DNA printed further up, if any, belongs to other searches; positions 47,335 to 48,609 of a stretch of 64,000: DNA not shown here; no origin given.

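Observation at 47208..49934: Translationally coupled module: Pif1-like helicase, stand-alone Spo11/TopoVI-A-like protein, Zn-ribbon protein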

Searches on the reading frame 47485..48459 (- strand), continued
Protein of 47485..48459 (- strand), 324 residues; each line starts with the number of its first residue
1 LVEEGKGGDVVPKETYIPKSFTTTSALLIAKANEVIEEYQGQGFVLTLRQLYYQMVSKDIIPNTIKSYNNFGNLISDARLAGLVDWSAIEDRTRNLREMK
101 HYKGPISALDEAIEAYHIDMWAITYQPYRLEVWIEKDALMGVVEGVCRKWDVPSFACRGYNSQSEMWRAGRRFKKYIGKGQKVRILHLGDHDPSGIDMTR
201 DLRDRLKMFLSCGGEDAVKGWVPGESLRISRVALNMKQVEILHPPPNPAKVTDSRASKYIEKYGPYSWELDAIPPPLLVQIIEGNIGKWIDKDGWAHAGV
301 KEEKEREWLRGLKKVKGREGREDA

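Call 81: get_annotated_region(hit=H82, flank=5000)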
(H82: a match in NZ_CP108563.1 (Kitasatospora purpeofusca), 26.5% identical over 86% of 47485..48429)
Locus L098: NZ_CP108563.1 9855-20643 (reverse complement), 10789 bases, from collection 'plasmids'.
description: Kitasatospora purpeofusca strain NBC_01202 plasmid unnamed1, complete sequence
organism: Kitasatospora purpeofusca (NCBI taxid 67352)
taxonomy: Bacteria; Actinomycetota; Actinomycetes; Kitasatosporales; Streptomycetaceae; Kitasatospora; Kitasatospora purpeofusca
host: -; source: -; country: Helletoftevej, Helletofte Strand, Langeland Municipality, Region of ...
typing (MOB-suite, as given by PLSDB): non-mobilizable
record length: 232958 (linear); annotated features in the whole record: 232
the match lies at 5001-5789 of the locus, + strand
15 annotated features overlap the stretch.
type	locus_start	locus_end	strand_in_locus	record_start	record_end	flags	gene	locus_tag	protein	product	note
CDS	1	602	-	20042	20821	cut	-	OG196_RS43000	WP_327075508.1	hypothetical protein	-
CDS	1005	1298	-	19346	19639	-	-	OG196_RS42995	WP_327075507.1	hypothetical protein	-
CDS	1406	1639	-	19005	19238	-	-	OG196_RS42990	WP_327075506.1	hypothetical protein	-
CDS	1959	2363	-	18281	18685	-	-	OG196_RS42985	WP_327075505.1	hypothetical protein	-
CDS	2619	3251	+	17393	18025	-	-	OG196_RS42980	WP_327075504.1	helix-turn-helix transcriptional regulator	-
CDS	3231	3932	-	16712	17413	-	-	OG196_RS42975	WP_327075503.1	AbrB/MazE/SpoVT family DNA-binding domain-containing protein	-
CDS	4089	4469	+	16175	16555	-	-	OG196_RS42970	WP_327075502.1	hypothetical protein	-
CDS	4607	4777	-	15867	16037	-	-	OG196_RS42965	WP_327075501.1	hypothetical protein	-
CDS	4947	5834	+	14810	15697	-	-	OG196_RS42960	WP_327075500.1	hypothetical protein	-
CDS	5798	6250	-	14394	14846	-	-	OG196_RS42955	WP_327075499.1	hypothetical protein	-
CDS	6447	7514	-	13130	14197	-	-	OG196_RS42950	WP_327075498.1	hypothetical protein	-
CDS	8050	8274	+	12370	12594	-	-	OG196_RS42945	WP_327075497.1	hypothetical protein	-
CDS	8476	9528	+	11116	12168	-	-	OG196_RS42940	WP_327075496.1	hypothetical protein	-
CDS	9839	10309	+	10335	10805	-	-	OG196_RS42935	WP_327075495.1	hypothetical protein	-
CDS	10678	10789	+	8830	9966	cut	-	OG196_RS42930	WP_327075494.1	hypothetical protein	-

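Call 82: get_annotated_region(hit=H77, flank=5000)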
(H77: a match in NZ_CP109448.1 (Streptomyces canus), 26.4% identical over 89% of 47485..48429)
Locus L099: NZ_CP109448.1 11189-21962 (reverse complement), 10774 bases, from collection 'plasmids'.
description: Streptomyces canus strain NBC_01475 plasmid unnamed1, complete sequence
organism: Streptomyces canus (NCBI taxid 58343)
taxonomy: Bacteria; Actinomycetota; Actinomycetes; Kitasatosporales; Streptomycetaceae; Streptomyces; Streptomyces canus
host: -; source: -; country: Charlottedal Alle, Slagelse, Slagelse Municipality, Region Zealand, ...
typing (MOB-suite, as given by PLSDB): non-mobilizable
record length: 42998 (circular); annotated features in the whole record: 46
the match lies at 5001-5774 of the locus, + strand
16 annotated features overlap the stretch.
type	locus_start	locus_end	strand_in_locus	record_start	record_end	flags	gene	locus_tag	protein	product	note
CDS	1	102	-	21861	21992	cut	-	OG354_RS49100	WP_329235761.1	hypothetical protein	-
CDS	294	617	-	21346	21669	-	-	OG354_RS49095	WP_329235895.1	hypothetical protein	-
CDS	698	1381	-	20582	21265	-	-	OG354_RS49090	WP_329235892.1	hypothetical protein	-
CDS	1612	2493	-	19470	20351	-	-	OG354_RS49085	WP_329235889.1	hypothetical protein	-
CDS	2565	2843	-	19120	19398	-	-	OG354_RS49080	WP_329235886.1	hypothetical protein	-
CDS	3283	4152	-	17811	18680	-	-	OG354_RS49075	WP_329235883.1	recombinase family protein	GO:0006310 - DNA recombination [Evidence IEA]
CDS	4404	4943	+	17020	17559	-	-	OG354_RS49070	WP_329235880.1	hypothetical protein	-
CDS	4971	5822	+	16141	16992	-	-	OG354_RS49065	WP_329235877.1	hypothetical protein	-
CDS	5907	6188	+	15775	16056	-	-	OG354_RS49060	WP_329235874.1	hypothetical protein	-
CDS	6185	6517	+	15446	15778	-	-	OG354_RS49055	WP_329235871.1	hypothetical protein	-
CDS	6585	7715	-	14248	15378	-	-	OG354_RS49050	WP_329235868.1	protein-L-isoaspartate(D-aspartate) O-methyltransferase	-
CDS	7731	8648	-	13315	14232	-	-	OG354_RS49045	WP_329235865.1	radical SAM protein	-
CDS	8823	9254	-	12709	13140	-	-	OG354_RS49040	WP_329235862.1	hypothetical protein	-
CDS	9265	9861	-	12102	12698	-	-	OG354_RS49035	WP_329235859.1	ATP-binding protein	-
CDS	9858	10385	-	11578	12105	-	-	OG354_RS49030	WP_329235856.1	hypothetical protein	-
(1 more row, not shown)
